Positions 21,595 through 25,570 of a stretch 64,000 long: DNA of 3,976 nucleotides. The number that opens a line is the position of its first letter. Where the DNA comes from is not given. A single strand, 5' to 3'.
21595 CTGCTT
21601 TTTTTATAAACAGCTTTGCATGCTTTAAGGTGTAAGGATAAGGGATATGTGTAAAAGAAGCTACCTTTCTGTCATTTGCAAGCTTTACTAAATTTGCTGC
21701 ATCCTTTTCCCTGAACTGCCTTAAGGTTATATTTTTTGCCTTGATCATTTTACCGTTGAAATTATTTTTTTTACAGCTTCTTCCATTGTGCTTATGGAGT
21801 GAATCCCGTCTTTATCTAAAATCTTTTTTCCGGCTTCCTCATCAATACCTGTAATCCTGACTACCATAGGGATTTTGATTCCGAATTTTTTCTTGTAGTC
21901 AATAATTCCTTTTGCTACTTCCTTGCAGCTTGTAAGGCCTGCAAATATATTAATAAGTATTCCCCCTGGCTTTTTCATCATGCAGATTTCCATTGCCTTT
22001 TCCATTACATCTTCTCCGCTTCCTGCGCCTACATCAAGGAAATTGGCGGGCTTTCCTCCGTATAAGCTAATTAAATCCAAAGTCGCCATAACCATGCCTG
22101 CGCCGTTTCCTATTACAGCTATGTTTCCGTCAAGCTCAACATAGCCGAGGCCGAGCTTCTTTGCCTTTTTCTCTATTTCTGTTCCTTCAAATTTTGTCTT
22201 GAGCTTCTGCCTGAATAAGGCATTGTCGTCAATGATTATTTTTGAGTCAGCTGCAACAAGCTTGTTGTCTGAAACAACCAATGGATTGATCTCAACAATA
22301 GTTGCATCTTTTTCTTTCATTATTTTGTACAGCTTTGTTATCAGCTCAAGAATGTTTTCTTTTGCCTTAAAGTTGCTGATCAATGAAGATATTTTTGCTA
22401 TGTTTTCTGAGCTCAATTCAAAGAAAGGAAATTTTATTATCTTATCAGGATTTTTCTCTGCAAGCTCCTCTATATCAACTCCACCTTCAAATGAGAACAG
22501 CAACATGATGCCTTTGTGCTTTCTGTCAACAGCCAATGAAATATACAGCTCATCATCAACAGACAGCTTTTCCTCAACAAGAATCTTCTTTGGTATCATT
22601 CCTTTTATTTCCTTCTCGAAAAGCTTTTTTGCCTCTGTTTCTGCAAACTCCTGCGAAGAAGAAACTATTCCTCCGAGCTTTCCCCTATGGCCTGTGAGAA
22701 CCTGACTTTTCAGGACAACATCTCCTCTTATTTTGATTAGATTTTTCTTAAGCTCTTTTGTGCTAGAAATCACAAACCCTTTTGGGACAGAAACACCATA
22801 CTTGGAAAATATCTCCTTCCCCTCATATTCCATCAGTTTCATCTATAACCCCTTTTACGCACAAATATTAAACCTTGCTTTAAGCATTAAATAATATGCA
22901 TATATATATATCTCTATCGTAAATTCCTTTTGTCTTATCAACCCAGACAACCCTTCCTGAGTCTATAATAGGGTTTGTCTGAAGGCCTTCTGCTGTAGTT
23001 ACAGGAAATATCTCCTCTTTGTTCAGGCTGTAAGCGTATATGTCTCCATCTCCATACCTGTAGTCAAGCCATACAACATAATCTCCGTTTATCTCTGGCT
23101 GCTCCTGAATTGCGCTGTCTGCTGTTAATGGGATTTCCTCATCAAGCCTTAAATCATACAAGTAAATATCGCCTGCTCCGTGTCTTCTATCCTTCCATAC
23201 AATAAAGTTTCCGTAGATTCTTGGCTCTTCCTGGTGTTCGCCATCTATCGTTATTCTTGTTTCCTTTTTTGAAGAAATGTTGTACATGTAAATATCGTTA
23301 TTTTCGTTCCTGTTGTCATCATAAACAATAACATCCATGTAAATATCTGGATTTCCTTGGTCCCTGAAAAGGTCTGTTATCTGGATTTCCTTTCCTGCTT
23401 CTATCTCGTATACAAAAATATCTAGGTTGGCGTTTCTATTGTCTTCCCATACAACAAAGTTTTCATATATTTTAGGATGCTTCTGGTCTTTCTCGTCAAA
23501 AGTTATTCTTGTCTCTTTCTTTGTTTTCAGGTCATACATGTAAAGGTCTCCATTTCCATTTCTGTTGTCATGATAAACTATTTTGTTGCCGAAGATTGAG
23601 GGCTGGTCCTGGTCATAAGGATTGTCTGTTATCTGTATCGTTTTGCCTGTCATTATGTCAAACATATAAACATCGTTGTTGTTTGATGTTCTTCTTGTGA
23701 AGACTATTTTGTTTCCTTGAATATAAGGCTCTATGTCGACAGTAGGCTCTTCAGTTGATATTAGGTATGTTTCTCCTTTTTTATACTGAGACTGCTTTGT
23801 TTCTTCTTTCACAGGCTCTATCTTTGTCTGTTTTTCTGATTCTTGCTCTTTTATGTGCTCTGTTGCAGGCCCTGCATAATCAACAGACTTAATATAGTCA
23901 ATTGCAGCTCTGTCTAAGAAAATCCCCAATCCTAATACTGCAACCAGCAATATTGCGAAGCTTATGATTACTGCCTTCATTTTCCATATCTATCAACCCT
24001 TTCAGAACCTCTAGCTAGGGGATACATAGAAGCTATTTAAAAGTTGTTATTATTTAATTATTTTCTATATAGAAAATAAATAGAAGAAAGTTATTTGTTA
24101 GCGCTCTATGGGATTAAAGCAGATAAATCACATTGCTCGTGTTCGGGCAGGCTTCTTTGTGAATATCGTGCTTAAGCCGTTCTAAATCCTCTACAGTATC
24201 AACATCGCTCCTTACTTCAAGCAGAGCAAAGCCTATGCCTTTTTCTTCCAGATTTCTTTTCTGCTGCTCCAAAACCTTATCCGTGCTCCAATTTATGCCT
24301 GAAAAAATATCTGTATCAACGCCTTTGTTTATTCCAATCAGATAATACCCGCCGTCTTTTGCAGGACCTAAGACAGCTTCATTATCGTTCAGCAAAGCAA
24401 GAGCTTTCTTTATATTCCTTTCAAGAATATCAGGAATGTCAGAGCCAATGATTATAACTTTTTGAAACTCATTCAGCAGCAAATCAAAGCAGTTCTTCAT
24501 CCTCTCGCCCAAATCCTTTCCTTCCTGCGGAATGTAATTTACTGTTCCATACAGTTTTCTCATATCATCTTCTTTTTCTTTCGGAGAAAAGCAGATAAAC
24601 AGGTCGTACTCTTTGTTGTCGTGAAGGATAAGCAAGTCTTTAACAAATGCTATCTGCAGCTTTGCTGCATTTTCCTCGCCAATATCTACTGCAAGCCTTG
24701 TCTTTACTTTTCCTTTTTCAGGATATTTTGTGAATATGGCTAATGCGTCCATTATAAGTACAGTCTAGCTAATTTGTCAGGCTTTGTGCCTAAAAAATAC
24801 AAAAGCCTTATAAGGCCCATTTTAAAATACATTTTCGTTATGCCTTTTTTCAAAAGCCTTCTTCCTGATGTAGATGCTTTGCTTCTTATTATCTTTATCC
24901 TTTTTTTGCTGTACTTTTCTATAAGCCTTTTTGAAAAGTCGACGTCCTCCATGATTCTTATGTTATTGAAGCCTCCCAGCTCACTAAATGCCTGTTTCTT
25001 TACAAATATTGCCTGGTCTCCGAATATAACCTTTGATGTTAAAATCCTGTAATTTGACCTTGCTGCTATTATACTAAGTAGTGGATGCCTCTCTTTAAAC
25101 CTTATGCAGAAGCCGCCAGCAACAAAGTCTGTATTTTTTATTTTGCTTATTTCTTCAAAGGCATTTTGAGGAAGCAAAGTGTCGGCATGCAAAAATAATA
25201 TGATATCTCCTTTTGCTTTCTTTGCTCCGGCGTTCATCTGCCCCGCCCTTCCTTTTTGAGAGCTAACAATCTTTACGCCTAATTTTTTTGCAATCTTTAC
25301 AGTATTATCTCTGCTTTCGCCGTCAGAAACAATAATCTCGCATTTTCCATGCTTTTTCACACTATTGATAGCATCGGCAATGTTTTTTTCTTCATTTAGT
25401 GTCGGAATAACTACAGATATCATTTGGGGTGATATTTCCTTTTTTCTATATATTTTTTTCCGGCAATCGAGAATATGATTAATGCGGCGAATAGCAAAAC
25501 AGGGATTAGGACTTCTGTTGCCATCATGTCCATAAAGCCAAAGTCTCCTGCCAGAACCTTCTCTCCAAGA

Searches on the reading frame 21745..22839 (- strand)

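Call 66: search_protein_families(library=pfam, proteins=[window:21745-22839:-], max_evalue=0.01)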
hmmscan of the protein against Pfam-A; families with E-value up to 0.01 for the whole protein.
window:21745-22839:- (364 aa): 5 families
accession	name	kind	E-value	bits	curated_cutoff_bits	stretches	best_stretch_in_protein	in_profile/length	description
PF08442.15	ATP-grasp_2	-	3.2e-48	164.5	29.5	1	1-189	1-202/202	ATP-grasp domain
PF24948.1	Citrate_synth_N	-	6.2e-18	65.4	83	1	38-212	51-229/232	ATP-citrate synthase ATP-grasp domain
PF00549.24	Ligase_CoA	-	1.4e-17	64.4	24.5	1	245-357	3-123/128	CoA-ligase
PF13549.11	ATP-grasp_5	-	2.8e-08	33.8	27.6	1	2-203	10-221/221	ATP-grasp domain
PF01071.24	GARS_A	-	8.7e-05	22.9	27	1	8-104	7-100/194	Phosphoribosylglycinamide synthetase, ATP-grasp (A) domain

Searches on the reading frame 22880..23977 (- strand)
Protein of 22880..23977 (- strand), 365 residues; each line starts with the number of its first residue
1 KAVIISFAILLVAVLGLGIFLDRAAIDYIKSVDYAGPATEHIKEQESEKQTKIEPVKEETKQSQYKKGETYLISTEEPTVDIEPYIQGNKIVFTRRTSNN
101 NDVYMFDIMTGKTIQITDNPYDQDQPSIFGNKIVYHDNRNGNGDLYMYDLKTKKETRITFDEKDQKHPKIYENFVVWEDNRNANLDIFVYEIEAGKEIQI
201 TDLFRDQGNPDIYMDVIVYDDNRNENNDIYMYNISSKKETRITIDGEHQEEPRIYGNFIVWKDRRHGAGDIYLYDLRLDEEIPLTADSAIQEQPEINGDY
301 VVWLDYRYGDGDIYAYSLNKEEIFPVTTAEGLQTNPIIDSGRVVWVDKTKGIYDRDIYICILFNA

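Call 66: search_protein_families(library=pfam, proteins=[window:22880-23977:-], max_evalue=0.01)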
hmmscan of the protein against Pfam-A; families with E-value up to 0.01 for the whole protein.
window:22880-23977:- (365 aa): 3 families
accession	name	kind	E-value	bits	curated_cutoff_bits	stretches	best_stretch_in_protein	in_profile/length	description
PF13415.12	Kelch_3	-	1.1e-05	25.8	22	0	137-154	12-29/48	Galactose oxidase, central domain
PF00930.27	DPPIV_N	-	1.7e-05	24.2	22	1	95-165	17-85/354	Dipeptidyl peptidase IV (DPP IV) N-terminal region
PF24681.1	Kelch_KLHDC2_KLHL20_DRC7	-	0.00022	21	50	0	97-162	125-198/221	KLHDC2/KLHL20/DRC7 Kelch-repeats domain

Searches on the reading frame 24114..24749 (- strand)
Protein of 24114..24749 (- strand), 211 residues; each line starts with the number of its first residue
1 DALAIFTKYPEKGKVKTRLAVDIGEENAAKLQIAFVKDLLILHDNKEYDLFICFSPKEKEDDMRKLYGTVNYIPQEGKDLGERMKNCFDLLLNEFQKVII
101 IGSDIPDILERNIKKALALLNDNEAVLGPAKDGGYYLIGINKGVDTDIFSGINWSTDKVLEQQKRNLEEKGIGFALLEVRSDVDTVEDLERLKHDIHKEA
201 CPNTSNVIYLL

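Call 66: search_protein_families(library=pfam, proteins=[window:24114-24749:-], max_evalue=0.01)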
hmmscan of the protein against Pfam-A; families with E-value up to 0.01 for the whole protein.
window:24114-24749:- (211 aa): 2 families
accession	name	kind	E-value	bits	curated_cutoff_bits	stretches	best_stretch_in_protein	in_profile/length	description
PF09837.15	DUF2064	-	8.2e-32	110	25.8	1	44-156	7-120/120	Uncharacterized protein conserved in bacteria (DUF2064)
PF01983.22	CofC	-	2.7e-10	40.3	22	1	14-191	12-181/217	Guanylyl transferase CofC like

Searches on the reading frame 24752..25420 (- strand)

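Call 66: search_protein_families(library=pfam, proteins=[window:24752-25420:-], max_evalue=0.01)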
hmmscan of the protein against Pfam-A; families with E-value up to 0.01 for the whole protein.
window:24752-25420:- (222 aa): 4 families
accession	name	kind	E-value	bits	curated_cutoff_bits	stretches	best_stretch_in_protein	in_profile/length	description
PF00535.33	Glycos_transf_2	-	6.2e-25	88.5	23.3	1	2-93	1-101/168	Glycosyl transferase family 2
PF10111.15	Glyco_tranf_2_2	-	4.8e-11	43.1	27.3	1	2-95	1-106/276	Glycosyltransferase like family 2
PF13641.12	Glyco_tranf_2_3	-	6.1e-08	33.4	27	1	1-96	3-112/230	Glycosyltransferase like family 2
PF13632.12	Glyco_trans_2_3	-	3.2e-05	24.3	27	1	73-169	1-109/198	Glycosyl transferase family group 2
